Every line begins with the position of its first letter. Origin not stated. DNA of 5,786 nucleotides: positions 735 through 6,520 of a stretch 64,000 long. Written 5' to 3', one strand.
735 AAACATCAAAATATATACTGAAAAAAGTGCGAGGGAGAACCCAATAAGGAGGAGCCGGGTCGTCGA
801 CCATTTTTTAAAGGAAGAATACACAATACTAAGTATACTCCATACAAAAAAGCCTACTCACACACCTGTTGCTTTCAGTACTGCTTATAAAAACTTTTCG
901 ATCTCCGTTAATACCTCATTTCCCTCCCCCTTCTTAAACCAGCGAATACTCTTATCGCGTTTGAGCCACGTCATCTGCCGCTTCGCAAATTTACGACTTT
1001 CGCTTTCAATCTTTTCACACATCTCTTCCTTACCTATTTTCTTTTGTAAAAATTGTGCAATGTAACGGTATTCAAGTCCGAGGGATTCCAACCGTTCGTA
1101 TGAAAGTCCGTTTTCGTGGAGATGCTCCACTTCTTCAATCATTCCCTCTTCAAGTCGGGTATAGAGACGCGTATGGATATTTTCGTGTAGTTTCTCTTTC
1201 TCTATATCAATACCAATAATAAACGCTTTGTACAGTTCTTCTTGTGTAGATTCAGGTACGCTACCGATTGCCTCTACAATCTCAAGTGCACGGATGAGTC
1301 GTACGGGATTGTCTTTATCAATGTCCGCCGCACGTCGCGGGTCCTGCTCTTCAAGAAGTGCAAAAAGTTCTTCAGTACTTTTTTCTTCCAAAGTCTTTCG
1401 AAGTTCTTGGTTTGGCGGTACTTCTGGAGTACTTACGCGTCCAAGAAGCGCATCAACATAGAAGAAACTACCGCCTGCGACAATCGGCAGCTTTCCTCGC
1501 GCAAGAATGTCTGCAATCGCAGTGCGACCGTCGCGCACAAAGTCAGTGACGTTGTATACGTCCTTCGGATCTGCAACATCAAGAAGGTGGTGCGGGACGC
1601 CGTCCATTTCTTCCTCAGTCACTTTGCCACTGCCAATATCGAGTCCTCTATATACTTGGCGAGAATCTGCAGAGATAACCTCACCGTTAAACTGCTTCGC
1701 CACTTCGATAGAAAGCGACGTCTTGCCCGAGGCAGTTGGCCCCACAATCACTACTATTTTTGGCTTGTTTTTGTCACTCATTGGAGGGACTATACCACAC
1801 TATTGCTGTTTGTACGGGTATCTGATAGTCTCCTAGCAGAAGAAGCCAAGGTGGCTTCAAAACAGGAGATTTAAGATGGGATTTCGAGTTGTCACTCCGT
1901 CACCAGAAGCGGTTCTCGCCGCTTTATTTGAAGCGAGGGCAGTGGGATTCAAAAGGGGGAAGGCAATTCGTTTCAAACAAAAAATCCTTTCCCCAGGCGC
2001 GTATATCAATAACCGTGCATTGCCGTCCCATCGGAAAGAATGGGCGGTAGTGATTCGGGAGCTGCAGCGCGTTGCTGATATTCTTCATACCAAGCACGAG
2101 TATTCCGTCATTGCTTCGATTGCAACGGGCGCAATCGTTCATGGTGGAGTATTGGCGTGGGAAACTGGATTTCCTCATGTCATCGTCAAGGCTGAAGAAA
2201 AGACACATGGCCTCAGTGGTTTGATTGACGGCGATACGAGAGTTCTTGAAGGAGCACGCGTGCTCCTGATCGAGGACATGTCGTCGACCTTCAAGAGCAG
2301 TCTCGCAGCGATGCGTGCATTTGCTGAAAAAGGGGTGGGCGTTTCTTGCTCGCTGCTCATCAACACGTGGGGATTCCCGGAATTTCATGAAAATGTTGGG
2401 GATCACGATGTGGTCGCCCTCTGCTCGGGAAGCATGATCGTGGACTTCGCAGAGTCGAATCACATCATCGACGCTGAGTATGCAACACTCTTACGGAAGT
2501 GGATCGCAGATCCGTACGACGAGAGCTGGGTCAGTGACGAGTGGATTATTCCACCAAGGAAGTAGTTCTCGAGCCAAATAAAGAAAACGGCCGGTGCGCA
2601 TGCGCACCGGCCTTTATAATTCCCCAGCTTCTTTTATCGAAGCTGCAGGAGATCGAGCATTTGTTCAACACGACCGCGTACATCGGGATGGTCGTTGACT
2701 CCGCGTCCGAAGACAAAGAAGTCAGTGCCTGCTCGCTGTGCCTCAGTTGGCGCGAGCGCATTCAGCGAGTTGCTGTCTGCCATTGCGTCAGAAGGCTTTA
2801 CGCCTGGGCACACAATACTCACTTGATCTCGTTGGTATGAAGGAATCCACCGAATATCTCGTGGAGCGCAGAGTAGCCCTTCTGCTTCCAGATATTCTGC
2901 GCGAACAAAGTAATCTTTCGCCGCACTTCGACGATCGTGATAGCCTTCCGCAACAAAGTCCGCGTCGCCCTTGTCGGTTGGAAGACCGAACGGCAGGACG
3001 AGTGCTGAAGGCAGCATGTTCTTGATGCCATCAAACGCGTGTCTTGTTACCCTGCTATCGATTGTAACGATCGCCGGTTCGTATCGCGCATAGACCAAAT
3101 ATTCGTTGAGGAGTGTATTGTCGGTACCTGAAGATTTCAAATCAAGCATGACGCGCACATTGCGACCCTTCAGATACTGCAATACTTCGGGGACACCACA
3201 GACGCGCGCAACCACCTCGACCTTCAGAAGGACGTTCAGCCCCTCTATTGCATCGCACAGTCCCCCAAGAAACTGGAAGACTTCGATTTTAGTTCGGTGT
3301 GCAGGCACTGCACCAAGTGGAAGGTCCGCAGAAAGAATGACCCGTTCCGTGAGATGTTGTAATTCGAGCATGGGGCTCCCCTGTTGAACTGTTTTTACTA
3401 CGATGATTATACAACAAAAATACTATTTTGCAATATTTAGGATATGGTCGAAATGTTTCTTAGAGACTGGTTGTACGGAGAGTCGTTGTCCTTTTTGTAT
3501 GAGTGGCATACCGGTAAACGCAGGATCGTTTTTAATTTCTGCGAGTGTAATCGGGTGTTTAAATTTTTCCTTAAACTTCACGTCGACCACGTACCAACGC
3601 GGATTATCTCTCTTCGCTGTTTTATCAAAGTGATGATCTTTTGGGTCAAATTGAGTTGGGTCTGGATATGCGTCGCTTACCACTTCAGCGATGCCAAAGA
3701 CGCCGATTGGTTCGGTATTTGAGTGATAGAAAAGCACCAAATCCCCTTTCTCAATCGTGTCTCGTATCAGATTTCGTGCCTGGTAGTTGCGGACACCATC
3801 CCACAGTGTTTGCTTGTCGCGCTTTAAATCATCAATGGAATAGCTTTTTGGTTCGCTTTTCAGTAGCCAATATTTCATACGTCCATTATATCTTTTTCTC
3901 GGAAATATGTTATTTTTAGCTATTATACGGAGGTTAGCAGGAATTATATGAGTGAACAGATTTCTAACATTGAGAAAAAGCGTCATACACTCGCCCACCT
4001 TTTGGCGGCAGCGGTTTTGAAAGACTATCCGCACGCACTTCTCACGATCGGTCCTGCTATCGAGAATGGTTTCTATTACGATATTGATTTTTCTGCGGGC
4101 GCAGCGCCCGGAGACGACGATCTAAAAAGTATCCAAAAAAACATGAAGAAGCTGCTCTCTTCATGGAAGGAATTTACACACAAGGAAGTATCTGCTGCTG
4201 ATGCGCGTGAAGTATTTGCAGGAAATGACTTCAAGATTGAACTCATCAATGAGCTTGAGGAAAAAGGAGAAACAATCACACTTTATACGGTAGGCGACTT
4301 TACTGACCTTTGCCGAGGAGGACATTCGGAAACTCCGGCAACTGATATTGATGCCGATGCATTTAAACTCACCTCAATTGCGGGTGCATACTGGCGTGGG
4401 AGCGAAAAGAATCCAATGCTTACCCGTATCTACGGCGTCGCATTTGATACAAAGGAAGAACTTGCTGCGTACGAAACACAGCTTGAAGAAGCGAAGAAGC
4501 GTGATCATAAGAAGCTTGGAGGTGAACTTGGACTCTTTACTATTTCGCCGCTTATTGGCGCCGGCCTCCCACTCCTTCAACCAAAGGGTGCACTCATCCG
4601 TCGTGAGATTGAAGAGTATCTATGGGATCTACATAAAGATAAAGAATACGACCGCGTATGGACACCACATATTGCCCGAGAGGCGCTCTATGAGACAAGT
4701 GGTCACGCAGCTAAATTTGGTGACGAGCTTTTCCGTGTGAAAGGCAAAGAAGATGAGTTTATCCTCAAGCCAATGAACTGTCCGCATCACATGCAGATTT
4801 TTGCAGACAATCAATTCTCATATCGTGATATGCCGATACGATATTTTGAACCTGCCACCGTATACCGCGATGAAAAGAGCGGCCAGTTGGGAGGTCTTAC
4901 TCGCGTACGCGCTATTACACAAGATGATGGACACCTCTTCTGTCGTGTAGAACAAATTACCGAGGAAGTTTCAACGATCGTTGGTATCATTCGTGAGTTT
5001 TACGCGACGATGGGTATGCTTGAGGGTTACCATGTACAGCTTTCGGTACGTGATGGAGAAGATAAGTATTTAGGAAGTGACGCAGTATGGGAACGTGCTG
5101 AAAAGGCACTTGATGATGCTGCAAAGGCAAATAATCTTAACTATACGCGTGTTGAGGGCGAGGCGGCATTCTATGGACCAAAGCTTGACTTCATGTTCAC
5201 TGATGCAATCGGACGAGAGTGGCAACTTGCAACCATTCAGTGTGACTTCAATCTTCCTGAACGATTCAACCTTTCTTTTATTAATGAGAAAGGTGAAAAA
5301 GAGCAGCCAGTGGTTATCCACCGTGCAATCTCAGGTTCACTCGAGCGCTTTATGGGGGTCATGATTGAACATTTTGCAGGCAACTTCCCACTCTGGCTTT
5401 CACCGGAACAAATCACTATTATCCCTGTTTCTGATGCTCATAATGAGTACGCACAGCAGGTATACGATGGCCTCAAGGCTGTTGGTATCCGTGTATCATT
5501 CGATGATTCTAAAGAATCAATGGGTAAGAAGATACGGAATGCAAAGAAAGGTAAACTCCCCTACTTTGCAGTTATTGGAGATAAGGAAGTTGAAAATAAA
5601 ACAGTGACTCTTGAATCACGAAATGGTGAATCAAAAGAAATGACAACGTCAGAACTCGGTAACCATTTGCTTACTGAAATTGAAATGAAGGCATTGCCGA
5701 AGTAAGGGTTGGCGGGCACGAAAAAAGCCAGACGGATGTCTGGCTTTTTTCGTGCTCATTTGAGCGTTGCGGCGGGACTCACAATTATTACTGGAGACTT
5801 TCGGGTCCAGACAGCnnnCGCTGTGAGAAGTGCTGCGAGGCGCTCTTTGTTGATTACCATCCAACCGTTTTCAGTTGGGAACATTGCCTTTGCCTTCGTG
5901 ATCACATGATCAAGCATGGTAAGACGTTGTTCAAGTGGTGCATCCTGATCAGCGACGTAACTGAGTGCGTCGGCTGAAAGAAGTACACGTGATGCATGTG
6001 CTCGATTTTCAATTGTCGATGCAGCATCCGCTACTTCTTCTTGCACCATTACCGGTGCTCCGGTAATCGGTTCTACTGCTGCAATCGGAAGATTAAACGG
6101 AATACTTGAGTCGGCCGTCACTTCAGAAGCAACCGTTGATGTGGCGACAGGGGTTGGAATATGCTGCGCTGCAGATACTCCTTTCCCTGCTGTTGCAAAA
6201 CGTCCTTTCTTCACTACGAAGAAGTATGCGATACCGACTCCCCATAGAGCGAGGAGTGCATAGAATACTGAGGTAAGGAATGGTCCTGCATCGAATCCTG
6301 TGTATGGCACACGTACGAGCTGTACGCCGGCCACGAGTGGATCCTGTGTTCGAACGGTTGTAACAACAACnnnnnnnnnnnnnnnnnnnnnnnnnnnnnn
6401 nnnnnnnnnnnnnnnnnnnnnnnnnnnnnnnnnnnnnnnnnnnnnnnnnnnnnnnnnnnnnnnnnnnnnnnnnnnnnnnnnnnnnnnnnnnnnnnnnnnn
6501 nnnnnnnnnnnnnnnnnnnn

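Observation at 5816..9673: Giant cell-surface protein with 11 near-identical tandem Ig-like repeats and an LPXTG-like VPYTG anchor followed by an atypical long tail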

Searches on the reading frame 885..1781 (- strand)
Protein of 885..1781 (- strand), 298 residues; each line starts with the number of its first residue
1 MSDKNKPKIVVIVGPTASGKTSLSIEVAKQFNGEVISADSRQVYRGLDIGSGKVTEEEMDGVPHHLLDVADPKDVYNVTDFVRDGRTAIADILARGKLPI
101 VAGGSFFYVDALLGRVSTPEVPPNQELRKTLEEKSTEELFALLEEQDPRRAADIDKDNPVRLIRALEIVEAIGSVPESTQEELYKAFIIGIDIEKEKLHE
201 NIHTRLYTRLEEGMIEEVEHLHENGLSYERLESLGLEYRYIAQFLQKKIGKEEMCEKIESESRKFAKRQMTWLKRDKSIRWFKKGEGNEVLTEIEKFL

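Call 57: find_encoding_contigs(protein=window:885-1781:-, flank=10000, max_places=2)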
Protein window:885-1781:- (298 aa): 8 contigs read that carry it; 2 places shown.
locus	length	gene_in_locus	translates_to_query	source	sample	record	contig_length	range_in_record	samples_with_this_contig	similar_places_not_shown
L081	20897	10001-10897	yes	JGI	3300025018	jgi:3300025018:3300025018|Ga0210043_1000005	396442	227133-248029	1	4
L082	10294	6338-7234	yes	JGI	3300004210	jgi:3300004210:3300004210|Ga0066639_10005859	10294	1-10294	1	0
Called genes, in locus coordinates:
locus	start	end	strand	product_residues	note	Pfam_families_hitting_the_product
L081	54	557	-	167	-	-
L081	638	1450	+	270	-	-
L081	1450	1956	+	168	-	-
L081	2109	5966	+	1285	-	PF24577:RDR6_2nd (faint)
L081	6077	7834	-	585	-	PF07973:tRNA_SAD (weak), PF00587:tRNA-synt_2b, PF03129:HGTP_anticodon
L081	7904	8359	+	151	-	PF01878:EVE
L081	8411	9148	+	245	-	PF00215:OMPdecase (weak)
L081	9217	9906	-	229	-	-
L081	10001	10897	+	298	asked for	PF01745:IPT, PF01715:IPPT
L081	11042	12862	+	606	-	PF00933:Glyco_hydro_3, PF01915:Glyco_hydro_3_C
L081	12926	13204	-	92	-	-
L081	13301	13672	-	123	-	-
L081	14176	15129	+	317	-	PF18895:T4SS_pilin (weak)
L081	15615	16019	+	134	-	-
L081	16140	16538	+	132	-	-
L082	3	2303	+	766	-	?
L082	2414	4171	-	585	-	PF07973:tRNA_SAD (weak), PF00587:tRNA-synt_2b, PF03129:HGTP_anticodon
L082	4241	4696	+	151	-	PF01878:EVE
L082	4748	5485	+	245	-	PF00215:OMPdecase (weak)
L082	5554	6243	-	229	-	-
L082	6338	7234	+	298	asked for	PF01745:IPT, PF01715:IPPT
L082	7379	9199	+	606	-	PF00933:Glyco_hydro_3, PF01915:Glyco_hydro_3_C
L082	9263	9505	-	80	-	-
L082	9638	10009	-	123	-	-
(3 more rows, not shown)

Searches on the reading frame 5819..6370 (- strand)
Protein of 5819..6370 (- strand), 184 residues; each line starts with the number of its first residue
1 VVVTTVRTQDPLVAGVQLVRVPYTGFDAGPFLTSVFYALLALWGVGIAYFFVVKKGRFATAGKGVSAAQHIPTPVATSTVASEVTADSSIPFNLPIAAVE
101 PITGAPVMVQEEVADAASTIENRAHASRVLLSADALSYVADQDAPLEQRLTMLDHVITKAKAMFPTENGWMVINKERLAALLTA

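Call 8: search_protein_families(library=pfam, proteins=[window:5819-6370:-], max_evalue=1)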
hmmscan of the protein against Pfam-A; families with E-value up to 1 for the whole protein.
seq(184 aa): 1 family
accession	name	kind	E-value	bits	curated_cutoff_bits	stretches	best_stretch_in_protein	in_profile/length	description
PF11271.13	PorA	-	0.036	13.8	29.5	1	98-142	214-259/297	Porin PorA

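Call 9: search_protein_families(library=ncbifam, proteins=[window:5819-6370:-], max_evalue=1)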
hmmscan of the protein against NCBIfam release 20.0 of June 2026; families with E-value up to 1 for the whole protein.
seq(184 aa): 3 families
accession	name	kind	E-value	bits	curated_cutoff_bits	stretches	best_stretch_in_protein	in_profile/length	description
TIGR01303.1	IMP_DH_rel_1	equivalog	0.0062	15.5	562.75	1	65-165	70-160/475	GuaB1 family IMP dehydrogenase-related protein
NF012209.1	LEPR-8K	domain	0.079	12.6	17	1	128-142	9-23/24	LEPR-XLL domain-containing protein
NF009756.0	PRK13261.2-2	equivalog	0.15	11.5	138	1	108-171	91-150/153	urease accessory protein UreE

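Call 20: find_homologous_proteins(query=A1, max_evalue=0.001)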
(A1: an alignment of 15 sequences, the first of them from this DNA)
Query A1 (15 sequences): 8000 candidates shared short words with the query, none scored E <= 0.001.

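Call 29: search_protein_representatives(alignment_id=A1)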
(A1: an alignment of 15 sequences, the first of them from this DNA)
Query: 15 sequences, 306 profile positions. Proteins with E-value up to 0.001 (for the whole library): 1281; up to 1e-10: 691; up to 1e-30: 400. The best 150 are listed.
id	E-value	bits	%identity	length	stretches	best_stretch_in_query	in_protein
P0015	7.8e-109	380.2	-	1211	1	1-305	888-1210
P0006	1.7e-108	379.1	-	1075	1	2-306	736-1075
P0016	1.3e-105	369.7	-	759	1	3-306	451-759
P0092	2.5e-105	368.7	-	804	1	1-305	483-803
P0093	7.7e-105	367.1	-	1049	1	1-305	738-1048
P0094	8.2e-105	367.0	-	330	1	1-305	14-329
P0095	5.3e-104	364.4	-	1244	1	1-304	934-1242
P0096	1.0e-103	363.4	-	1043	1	1-305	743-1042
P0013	3.2e-103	361.8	-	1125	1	1-305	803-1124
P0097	4.3e-103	361.4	-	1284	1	1-305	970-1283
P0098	4.5e-102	358.0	-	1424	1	1-305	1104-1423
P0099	7.1e-102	357.4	-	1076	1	1-305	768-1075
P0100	9.5e-102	357.0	-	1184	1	1-304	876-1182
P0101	5.6e-101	354.4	-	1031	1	1-306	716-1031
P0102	1.2e-100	353.3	-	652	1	1-306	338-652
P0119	1.8e-96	339.6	-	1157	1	3-305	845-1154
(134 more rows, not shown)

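Call 40: find_related_loci(query=A3, collection=genome_contigs, flank=10000)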
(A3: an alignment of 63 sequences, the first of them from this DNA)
Query A3 (177 aa) in genome_contigs; peptide patterns used: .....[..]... (x = any residue, [..] = any of these).
167 stretches matched a pattern; 162 encode a relative of the query (tblastn E <= 1e-3); the best 80 are kept; 80 distinct loci.
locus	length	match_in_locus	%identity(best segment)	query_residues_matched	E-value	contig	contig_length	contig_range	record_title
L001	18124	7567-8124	46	1-175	4e-45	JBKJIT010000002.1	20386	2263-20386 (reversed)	MAG: Candidatus Paceibacteria bacterium isolate ant_bin.173 S1Ck117_1466946_flag_1_multi_13.0000_len_20386, whole genome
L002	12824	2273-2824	43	1-175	4e-39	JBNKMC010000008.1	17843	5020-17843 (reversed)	MAG: Minisyncoccia bacterium isolate H1.bin.27.strict NODE_8_length_17843_cov_5.409997, whole genome shotgun sequence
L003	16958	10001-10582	42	2-175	3e-39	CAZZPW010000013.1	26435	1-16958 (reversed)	MAG TPA_asm: uncultured Candidatus Saccharibacteria bacterium isolate binchicken_co13_220 genome assembly, contig: NODE_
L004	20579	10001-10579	40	4-175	4e-38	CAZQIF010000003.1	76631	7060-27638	MAG TPA_asm: uncultured Candidatus Saccharibacteria bacterium isolate SRP286056_co3_504 genome assembly, contig: NODE_12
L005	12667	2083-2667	40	6-175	2e-36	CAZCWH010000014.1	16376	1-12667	MAG TPA_asm: uncultured Candidatus Saccharibacteria bacterium isolate SRP342105_co2_121 genome assembly, contig: NODE_36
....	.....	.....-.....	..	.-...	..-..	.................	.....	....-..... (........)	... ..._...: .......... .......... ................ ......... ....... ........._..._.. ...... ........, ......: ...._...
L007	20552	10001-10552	42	2-175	3e-36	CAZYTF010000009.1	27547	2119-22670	MAG TPA_asm: uncultured Candidatus Saccharibacteria bacterium isolate binchicken_co47_12 genome assembly, contig: NODE_1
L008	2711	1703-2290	39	1-175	7e-36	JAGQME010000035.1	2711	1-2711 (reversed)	MAG: Candidatus Kaiserbacteria bacterium isolate HKST-UBA34 NODE_36_length_2711_cov_5.515566, whole genome shotgun seque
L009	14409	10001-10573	38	2-175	8e-36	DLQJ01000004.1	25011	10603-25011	MAG TPA_asm: Patescibacteria group bacterium UBA7435 UBA7435_contig_7015, whole genome shotgun sequence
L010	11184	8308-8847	39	2-175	9e-36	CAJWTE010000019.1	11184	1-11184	TPA_asm: uncultured bacterium isolate ERR599159_bin.42_MetaBAT_v2.12.1_MAG genome assembly, contig: NODE_2833_length_111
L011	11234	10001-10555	39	2-175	5e-35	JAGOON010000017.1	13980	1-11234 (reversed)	MAG: Candidatus Paceibacterota bacterium isolate Gw_Bodden_bin_22 Gw_Bodden_5679_length_13980_cov_7.279578, whole genome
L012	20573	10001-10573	40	4-175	4e-35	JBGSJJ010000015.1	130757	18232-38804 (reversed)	MAG: Candidatus Paceibacteria bacterium isolate JTS-AC154 k141_4394918, whole genome shotgun sequence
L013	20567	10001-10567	39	2-175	1e-34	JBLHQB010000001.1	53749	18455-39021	MAG: Patiriisocius sp. isolate 3300055526_18 Ga0535637_0000235, whole genome shotgun sequence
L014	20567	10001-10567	38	1-176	1e-34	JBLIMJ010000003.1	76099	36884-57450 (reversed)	MAG: Acidimicrobiales bacterium isolate 3300053785_92 Ga0535658_0000320, whole genome shotgun sequence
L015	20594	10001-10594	38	1-175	2e-34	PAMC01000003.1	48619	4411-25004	MAG: bacterium isolate SAT3048 215328, whole genome shotgun sequence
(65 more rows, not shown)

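Call 48: predict_structure(alignment_id=A3)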
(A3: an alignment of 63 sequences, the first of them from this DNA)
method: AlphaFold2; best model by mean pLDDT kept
length: 177 residues; sequences in the alignment: 63
mean_pLDDT: 78.8   pTM: 0.47
mean pLDDT of the five models: 78.8, 77.7, 77.7, 77.6, 76.4
residues with pLDDT >= 90: 88; 70-90: 12; 50-70: 73; < 50: 4
segments of 3 or more residues with pLDDT < 50: none
pLDDT, mean of each block of 10 residues (from residue 1): 55 56 88 97 82 58 60 60 55 55 76 98 98 97 98 97 98 96
secondary structure, 60 per line:
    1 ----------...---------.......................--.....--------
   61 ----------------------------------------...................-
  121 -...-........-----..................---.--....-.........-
elements in order: H23-45 H48-52 H101-119 E122-124 H126-133 H139-156 E163-166 H168-176

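Call 51: fold_search(model_id=the predicted structure, library=pdb)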
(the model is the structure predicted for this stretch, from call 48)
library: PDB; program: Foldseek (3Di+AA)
matches with E <= 10: 336; with E <= 0.001: 0
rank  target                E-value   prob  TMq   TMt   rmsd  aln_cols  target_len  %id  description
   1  2xsz_B                2.4e-02  1.00  0.31  0.18   3.2        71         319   21  The dodecameric human RuvBL1:RuvBL2 complex with truncated domains II (released 2011-10-05)
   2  2xsz_C                2.5e-02  1.00  0.31  0.18   3.2        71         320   21  The dodecameric human RuvBL1:RuvBL2 complex with truncated domains II (released 2011-10-05)
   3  9cac_E                3.0e-02  1.00  0.32  0.14   3.2        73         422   20  Cryo-EM structure of the RuvBL lobe of the native human TIP60 complex (composite structure) (released 2025-06-18)
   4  2xsz_A                3.2e-02  1.00  0.31  0.18   3.3        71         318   21  The dodecameric human RuvBL1:RuvBL2 complex with truncated domains II (released 2011-10-05)
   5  9c57_A                3.4e-02  1.00  0.31  0.14   3.2        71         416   21  Reconstituted P400 Subcomplex of the human TIP60 complex (released 2024-08-21)
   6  8x1c_M                3.4e-02  1.00  0.32  0.14   3.2        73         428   20  Structure of nucleosome-bound SRCAP-C in the ADP-bound state (released 2024-03-06)
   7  9ca7_E                3.7e-02  1.00  0.32  0.14   3.2        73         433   20  Cryo-EM structure of human SRCAP-nucleosome complex in the fully-engaged state (composite structure) (released 2025-06-18)
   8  9cac_I                3.9e-02  1.00  0.32  0.14   3.2        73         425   20  Cryo-EM structure of the RuvBL lobe of the native human TIP60 complex (composite structure) (released 2025-06-18)
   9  7pfo_A                4.1e-02  1.00  0.34  0.12   2.1        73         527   15  Core human replisome (released 2021-11-10)
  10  4wvy_B                4.1e-02  1.00  0.32  0.15   3.1        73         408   16  Double-heterohexameric rings of full-length Rvb1(ATP)/Rvb2(apo) (released 2015-02-18)
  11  9ca7_G                4.1e-02  1.00  0.31  0.13   3.2        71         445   21  Cryo-EM structure of human SRCAP-nucleosome complex in the fully-engaged state (composite structure) (released 2025-06-18)
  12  8xvg_C                4.1e-02  1.00  0.32  0.14   3.3        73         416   20  Structure of human NuA4/TIP60 complex (released 2024-07-24)
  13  2v6z_MODEL_1_M        4.4e-02  1.00  0.35  0.74   2.0        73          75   15  Solution Structure of Amino-Terminal Domain of Human DNA Polymerase Epsilon Subunit B (released 2008-08-05)
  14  9b1d_G                4.4e-02  1.00  0.31  0.14   3.1        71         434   18  Cryo-EM structure of native SWR1 bound to DNA (composite structure) (released 2024-10-09)
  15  6hts_E                4.7e-02  1.00  0.31  0.13   3.1        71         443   21  Cryo-EM structure of the human INO80 complex bound to nucleosome (released 2018-11-07)
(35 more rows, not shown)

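Call 61: search_solved_structures(query=A3, max_evalue=1)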
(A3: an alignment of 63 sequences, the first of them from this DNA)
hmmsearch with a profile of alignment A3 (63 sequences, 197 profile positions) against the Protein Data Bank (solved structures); distinct sequences matched with E-value up to 1: 1.
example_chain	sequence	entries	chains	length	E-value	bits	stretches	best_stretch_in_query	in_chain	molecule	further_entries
6n2y_b2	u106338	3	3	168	0.82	13.3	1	51-152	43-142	ATP synthase subunit b | Bacillus PS3 ATP synthase subunit b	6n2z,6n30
